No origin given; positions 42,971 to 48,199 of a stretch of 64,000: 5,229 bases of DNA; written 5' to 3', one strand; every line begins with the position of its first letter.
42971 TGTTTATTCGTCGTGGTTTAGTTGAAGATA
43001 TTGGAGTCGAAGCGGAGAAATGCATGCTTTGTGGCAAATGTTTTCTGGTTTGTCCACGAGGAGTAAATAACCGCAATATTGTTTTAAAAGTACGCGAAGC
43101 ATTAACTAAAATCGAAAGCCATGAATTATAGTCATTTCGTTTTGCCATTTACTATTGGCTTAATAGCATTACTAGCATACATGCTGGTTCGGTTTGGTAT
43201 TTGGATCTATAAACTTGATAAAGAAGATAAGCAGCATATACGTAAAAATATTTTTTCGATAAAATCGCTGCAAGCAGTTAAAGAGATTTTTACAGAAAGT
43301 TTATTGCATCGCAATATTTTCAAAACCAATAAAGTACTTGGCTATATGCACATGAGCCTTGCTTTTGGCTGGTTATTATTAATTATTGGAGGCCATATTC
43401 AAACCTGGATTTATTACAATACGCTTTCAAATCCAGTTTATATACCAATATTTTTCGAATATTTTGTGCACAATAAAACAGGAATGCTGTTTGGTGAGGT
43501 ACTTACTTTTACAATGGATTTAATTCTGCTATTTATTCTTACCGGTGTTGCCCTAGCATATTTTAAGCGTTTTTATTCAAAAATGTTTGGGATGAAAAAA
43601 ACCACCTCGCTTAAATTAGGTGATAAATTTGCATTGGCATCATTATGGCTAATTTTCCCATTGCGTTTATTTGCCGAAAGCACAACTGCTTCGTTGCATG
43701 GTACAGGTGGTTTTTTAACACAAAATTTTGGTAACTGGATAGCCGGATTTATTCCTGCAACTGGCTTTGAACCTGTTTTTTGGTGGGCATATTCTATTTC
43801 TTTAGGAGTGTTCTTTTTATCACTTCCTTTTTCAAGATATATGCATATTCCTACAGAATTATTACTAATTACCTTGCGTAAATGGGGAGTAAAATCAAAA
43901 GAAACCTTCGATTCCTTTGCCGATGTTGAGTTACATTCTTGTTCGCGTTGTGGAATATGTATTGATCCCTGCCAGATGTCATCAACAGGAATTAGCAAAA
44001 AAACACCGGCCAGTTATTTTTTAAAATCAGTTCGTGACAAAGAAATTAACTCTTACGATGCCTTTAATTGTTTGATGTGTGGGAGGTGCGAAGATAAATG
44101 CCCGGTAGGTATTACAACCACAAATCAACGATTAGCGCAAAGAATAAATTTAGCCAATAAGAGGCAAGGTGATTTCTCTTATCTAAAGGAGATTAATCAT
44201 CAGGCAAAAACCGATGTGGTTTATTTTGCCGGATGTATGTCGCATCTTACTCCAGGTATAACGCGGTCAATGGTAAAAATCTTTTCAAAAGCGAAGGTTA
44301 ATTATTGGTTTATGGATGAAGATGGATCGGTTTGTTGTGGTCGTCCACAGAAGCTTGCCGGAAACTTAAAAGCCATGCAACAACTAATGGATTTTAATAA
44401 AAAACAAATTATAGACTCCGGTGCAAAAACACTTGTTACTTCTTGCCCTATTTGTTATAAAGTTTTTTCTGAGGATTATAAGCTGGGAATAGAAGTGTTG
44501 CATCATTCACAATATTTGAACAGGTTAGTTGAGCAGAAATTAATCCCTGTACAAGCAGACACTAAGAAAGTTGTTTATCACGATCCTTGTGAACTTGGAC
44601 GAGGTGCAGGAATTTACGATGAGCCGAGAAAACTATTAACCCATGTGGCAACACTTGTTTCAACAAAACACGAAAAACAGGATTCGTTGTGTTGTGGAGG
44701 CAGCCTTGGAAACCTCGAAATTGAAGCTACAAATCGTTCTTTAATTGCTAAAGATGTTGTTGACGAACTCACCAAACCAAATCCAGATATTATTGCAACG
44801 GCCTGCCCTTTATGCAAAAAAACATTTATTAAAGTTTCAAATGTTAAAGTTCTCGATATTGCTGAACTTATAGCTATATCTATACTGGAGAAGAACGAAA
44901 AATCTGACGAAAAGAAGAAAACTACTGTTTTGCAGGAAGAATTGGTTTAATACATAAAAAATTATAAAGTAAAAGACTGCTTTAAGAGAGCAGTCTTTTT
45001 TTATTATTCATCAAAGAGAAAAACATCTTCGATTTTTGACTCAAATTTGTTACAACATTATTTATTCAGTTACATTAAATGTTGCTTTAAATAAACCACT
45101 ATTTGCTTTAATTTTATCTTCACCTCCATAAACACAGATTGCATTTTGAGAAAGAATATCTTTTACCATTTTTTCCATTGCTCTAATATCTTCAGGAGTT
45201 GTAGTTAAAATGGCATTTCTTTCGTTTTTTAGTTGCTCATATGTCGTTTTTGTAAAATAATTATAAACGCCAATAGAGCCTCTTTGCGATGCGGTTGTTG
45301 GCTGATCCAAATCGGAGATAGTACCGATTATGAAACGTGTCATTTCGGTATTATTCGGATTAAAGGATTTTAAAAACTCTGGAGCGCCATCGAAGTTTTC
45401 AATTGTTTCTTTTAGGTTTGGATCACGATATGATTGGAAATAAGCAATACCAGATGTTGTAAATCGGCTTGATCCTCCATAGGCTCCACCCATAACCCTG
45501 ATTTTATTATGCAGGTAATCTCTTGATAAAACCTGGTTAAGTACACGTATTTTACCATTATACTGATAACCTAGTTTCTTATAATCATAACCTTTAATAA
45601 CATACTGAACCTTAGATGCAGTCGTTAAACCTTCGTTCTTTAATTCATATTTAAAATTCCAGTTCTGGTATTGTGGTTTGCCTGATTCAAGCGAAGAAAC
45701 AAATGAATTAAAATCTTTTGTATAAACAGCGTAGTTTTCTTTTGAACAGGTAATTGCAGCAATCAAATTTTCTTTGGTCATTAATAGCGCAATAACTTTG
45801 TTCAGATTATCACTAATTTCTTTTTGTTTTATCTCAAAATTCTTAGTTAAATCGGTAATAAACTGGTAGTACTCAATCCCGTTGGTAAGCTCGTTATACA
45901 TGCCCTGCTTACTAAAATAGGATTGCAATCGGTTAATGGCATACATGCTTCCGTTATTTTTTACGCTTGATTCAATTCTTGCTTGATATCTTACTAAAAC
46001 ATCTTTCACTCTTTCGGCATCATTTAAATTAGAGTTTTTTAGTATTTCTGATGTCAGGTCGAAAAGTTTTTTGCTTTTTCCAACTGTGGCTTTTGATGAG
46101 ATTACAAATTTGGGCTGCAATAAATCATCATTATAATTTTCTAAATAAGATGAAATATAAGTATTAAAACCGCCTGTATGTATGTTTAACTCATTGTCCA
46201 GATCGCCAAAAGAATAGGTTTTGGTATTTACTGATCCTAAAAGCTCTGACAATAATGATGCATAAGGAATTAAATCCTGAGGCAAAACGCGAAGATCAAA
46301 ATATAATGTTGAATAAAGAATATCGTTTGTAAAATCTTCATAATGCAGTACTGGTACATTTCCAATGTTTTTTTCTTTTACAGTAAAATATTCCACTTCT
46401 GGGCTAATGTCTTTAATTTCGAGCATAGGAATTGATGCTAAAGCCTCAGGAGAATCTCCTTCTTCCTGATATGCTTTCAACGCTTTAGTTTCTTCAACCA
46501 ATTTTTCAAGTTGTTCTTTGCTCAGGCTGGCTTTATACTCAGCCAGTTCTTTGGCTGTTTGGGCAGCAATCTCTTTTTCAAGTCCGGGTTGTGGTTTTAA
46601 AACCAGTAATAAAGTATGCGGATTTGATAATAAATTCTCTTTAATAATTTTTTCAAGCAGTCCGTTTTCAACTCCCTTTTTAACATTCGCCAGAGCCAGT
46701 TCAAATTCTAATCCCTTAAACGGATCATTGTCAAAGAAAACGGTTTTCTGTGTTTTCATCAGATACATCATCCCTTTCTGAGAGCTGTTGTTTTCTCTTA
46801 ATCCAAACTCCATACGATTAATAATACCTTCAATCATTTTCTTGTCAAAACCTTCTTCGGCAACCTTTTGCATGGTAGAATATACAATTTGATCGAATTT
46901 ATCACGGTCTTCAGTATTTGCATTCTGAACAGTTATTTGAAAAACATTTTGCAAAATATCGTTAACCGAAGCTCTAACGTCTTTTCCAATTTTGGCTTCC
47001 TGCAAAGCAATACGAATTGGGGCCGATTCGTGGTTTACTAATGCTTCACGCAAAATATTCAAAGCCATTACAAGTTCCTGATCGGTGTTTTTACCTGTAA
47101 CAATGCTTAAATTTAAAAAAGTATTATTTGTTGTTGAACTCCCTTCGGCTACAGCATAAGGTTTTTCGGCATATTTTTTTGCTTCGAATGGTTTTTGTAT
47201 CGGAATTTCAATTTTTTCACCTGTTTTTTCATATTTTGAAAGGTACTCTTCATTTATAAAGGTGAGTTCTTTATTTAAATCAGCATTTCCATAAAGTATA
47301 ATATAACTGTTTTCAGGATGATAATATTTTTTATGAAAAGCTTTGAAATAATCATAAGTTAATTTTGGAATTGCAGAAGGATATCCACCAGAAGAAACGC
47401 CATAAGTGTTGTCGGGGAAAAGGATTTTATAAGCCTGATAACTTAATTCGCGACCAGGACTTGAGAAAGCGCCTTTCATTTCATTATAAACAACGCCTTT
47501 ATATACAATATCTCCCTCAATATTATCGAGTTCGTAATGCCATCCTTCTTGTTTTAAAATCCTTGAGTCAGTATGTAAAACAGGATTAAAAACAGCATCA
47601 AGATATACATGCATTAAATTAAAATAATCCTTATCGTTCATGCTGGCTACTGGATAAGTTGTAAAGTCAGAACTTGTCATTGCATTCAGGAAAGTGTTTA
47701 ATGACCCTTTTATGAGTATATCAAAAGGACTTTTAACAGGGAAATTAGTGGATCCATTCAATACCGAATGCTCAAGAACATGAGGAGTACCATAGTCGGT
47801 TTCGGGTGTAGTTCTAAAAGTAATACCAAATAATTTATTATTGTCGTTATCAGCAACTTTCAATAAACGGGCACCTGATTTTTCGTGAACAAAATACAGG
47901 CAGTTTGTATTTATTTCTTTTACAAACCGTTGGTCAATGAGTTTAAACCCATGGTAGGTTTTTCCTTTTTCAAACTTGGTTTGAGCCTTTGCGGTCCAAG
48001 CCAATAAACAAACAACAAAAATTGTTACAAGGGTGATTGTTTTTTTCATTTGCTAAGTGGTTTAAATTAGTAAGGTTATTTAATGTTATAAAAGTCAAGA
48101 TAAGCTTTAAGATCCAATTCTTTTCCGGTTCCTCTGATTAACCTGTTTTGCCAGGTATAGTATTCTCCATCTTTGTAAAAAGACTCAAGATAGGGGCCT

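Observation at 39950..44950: Five-gene Hdr-like operon combining soluble HdrCBA-type and membrane HdrED-type modules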

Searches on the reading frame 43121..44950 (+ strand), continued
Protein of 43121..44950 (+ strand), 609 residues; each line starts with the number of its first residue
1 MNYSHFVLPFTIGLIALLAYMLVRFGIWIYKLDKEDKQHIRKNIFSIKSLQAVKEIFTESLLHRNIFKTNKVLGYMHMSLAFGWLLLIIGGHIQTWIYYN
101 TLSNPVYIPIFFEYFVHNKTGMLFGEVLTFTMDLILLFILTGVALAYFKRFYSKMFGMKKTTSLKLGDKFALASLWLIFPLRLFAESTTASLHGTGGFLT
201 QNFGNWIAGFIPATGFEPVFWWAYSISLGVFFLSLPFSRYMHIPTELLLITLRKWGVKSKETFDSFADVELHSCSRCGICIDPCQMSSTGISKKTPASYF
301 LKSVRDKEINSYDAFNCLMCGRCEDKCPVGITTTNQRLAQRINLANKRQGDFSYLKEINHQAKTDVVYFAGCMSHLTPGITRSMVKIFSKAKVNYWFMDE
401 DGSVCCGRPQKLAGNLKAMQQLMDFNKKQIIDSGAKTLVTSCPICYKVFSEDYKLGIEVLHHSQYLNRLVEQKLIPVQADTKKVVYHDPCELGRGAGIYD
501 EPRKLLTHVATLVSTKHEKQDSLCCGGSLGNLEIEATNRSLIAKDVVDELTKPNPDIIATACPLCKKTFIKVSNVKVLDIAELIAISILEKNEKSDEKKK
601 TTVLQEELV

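Call 46: fold_search(model_id=the predicted structure, library=pdb)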
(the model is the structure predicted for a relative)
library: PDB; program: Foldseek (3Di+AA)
matches with E <= 10: 480; with E <= 0.001: 22
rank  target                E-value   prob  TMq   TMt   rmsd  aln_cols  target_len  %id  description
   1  9ojn                  5.9e-17  1.00  0.40  0.34  20.6       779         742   18  Structure of Mycobacterium smegmatis EtfD (released 2025-05-21)
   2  9a6l_A                1.8e-06  1.00  0.30  0.71   3.9       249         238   19  Integrative model of LUTA-LUTB by crosslinking MS and deep learning (released 2024-09-18)
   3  8rwn_B                2.5e-06  1.00  0.29  0.59   4.7       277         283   20  CryoEM structure of the Hdr(ABC)2 subunits of the Elp-Hdr complex of Methanothermobacter marburgensis (released 2025-05-14)
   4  8rvy_B                8.4e-06  1.00  0.30  0.59   4.7       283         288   19  CryoEM structure of the Elp-Hdr complex of Methanothermobacter marburgensis state 1 (composite structure) (released 2025-05-14)
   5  8rvu_B                2.1e-05  1.00  0.30  0.59   4.5       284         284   20  CryoEM structure of the Elp-Hdr complex of Methanothermobacter marburgensis state 2 (composite structure) (released 2025-05-14)
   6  7bkb_B                2.2e-05  1.00  0.30  0.57   4.5       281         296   18  Formate dehydrogenase - heterodisulfide reductase - formylmethanofuran dehydrogenase complex from Methanospirillum hun (released 2021-09-29)
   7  5odc_B                2.3e-05  1.00  0.29  0.55   4.6       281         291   17  Heterodisulfide reductase / [NiFe]-hydrogenase complex from Methanothermococcus thermolithotrophicus at 2.3 A resoluti (released 2017-08-30)
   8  8rvy_b                2.7e-05  1.00  0.30  0.59   4.2       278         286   19  CryoEM structure of the Elp-Hdr complex of Methanothermobacter marburgensis state 1 (composite structure) (released 2025-05-14)
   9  5hj7_A                6.1e-05  1.00  0.20  0.38  10.5       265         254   15  Glutamate Racemase Mycobacterium tuberculosis (MurI) with bound D-glutamate, 2.3 Angstrom resolution, X-ray diffractio (released 2016-05-25)
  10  3ojc_A                6.9e-05  1.00  0.21  0.45   8.2       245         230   13  Crystal structure of a putative Asp/Glu Racemase from Yersinia pestis (released 2010-09-15)
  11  5hj7_B                1.0e-04  1.00  0.21  0.39  10.4       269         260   15  Glutamate Racemase Mycobacterium tuberculosis (MurI) with bound D-glutamate, 2.3 Angstrom resolution, X-ray diffractio (released 2016-05-25)
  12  5ijw_B                2.6e-04  1.00  0.21  0.38   8.1       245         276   13  Glutamate Racemase (MurI) from Mycobacterium smegmatis with bound D-glutamate, 1.8 Angstrom resolution, X-ray diffract (released 2016-05-25)
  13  1jfl_A                3.4e-04  1.00  0.21  0.41   8.2       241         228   13  CRYSTAL STRUCTURE DETERMINATION OF ASPARTATE RACEMASE FROM AN ARCHAEA (released 2002-06-05)
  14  3s7z_B                4.2e-04  1.00  0.22  0.43   7.6       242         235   14  Crystal Structure of Putative Aspartate Racemase from Salmonella Typhimurium Complexed with Succinate (released 2011-10-05)
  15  2gzm_B                4.2e-04  1.00  0.20  0.36   8.3       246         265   17  Crystal Structure of the Glutamate Racemase from Bacillus anthracis (released 2007-05-29)
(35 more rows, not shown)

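Call 60: search_protein_families(library=pfam, proteins=[L062:7113-8366:+, L071:8325-9602:+, L038:7992-8555:+], max_evalue=0.001)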
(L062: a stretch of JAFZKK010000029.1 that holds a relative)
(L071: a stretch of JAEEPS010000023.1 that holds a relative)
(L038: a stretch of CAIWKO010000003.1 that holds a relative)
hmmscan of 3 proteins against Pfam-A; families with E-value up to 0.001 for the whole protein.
L062:7113-8366:+ (417 aa): 1 family
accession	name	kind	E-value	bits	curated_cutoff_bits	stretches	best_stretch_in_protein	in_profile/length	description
PF18998.6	Flg_new_2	-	1.8e-15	57.1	23.6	1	33-95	3-71/73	Divergent InlB B-repeat domain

L071:8325-9602:+ (425 aa): 2 families
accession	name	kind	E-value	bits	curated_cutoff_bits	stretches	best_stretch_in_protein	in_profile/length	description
PF18998.6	Flg_new_2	-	1.2e-13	51.3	23.6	1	33-95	3-70/73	Divergent InlB B-repeat domain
PF09479.16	Flg_new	-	0.00036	21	27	0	40-92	10-64/65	Listeria-Bacteroides repeat domain (List_Bact_rpt)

L038:7992-8555:+ (187 aa): 2 families
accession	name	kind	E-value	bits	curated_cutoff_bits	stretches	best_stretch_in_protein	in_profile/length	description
PF05995.18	CDO_I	-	2.1e-10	40.8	23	1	44-156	45-165/170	Cysteine dioxygenase type I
PF07883.17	Cupin_2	-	1.7e-05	24.8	27.2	1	73-140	2-62/70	Cupin domain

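Call 84: search_dna_similar(query=window:43121-44950:+, collection=plasmids, mode=protein, max_evalue=1e-20, max_rows=10)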
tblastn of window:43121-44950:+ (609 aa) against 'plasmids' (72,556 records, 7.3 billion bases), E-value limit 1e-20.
Records with a match: 17; places in all: 17; records where one place covers at least 80% of the query: 0.
Best place of each record, by identity: <60% 17.
By first word of the organism name: Streptomyces 10; Rhodococcus 2; Nocardia 1; Niallia 1; Paenibacillus 1; Nonomuraea 1; Embleya 1.
By predicted mobility (MOB-suite, as given by PLSDB): non-mobilizable 14; mobilizable 3.
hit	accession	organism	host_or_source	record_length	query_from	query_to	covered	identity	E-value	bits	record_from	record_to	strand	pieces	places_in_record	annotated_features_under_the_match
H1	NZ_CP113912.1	Streptomyces sp. KMM 9044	cell culture,soil sample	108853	255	588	55%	25.7%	2e-24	116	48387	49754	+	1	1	(Fe-S)-binding protein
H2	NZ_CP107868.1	Streptomyces sp. NBC_00493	-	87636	271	588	52%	27.0%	3e-22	109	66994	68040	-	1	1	(Fe-S)-binding protein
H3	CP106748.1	Streptomyces sp. AD2-2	cell culture,topsoil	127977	271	588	52%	26.7%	7e-23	111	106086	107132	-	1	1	none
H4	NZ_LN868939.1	Nocardia farcinica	not known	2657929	294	606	51%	26.5%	4e-26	122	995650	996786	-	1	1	none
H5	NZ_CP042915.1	Rhodococcus qingshengii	Eruca vesicaria subsp. sativa,whole ...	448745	309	606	49%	27.7%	1e-25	120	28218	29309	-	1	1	(Fe-S)-binding protein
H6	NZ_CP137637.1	Niallia sp. XMNu-256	-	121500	255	589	55%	23.6%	2e-23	113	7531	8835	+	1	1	(Fe-S)-binding protein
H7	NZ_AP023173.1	Rhodococcus qingshengii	-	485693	309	588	46%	27.6%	2e-25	119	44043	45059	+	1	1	none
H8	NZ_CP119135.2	Streptomyces sp. FXJ1.172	cell culture,red soil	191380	315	609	48%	25.7%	6e-24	115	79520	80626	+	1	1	(Fe-S)-binding protein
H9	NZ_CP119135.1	Streptomyces sp. FXJ1.172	-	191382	315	609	48%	25.7%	6e-24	115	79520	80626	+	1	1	(Fe-S)-binding protein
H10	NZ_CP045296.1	Paenibacillus cellulositrophicus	cell culture,Thai soil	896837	315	589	45%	27.4%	8e-26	120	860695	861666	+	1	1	(Fe-S)-binding protein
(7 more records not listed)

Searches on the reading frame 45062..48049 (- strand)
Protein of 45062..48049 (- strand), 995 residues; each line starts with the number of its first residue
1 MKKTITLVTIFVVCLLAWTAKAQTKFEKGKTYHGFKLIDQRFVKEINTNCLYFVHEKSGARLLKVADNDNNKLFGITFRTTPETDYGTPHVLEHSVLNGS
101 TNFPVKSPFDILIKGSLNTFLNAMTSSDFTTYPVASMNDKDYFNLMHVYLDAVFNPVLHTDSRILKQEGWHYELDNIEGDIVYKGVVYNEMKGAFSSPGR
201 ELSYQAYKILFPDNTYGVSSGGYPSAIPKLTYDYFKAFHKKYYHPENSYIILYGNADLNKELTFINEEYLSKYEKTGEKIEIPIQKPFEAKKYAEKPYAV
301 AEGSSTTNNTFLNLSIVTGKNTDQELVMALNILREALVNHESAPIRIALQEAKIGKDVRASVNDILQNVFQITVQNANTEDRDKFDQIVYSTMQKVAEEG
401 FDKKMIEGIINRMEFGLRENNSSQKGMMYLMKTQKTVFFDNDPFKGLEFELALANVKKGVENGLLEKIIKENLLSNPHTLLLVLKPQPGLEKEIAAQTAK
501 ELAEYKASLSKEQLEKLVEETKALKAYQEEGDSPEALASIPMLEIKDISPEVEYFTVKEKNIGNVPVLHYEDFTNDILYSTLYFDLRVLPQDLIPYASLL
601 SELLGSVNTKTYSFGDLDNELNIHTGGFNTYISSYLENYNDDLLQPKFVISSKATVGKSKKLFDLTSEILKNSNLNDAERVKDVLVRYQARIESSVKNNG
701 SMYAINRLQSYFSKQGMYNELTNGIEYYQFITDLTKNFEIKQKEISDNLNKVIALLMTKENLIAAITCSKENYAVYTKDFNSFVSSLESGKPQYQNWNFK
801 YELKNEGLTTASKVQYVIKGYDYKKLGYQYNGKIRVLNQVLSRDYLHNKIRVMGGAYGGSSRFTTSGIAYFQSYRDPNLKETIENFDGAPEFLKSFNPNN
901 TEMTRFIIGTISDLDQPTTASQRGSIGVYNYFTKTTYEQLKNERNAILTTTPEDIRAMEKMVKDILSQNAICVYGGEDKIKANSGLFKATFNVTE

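Call 63: search_protein_families(library=ncbifam, proteins=[window:45062-48049:-], max_evalue=1e-8)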
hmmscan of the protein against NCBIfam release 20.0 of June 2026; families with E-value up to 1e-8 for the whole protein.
window:45062-48049:- (995 aa): 0 families

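Call 66: search_protein_families(library=pfam, proteins=[window:45062-48049:-], max_evalue=0.00001)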
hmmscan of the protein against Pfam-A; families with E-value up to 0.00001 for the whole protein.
window:45062-48049:- (995 aa): 4 families
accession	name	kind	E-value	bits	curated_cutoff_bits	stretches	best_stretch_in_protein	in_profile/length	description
PF08367.16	M16C_assoc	-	1.2e-74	251.1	25.3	1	484-734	1-252/252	Peptidase M16C associated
PF22516.1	PreP_C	-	7.8e-45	153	27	1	805-975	1-171/173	PreP C-terminal domain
PF05193.26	Peptidase_M16_C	-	9.6e-22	78.2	23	1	229-412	1-180/181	Peptidase M16 inactive domain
PF00675.25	Peptidase_M16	-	1.7e-06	28.4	22.3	0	83-160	28-102/149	Insulinase (Peptidase family M16)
